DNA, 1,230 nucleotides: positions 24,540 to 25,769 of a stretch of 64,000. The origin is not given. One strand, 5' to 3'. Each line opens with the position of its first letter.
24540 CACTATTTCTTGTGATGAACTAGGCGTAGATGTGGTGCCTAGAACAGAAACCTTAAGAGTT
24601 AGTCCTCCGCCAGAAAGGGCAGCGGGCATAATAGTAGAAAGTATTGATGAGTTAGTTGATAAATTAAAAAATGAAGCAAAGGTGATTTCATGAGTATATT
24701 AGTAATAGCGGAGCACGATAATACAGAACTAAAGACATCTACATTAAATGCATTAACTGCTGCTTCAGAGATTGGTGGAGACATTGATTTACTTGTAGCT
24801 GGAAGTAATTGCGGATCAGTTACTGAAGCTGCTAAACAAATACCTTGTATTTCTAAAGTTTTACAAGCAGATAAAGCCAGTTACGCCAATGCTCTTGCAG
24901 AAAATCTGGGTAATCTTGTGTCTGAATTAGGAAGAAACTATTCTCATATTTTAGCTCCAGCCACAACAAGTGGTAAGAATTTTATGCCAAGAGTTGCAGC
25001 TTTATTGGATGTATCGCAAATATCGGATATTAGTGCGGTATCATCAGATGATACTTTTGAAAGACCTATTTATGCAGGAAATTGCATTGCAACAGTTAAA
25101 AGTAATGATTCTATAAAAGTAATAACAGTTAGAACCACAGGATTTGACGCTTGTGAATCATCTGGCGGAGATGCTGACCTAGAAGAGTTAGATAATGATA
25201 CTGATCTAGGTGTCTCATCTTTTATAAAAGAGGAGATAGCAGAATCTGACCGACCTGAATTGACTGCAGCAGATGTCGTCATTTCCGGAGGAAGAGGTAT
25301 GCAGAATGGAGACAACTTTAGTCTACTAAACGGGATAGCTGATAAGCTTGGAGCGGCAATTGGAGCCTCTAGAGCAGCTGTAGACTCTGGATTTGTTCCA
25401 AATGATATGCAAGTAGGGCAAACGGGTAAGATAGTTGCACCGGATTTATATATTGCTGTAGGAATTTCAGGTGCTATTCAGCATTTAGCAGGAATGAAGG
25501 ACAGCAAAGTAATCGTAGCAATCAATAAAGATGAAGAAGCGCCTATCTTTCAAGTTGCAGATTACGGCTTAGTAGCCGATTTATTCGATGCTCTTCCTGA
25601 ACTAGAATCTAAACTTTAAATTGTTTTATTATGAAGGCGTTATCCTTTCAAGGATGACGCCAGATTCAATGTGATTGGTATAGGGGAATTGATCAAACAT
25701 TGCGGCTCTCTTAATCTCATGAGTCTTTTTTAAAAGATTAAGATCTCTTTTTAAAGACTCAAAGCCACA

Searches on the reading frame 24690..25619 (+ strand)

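Call 15: search_protein_families(library=pfam, proteins=[window:24690-25619:+])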
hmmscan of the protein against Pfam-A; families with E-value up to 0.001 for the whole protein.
window:24690-25619:+ (309 aa): 2 families
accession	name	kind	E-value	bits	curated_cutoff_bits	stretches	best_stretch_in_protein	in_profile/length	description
PF01012.27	ETF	-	1.7e-39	136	26.7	1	3-170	1-179/181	Electron transfer flavoprotein domain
PF00766.25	ETF_alpha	-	2.4e-35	120.8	27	1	190-270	1-81/81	Electron transfer flavoprotein FAD-binding domain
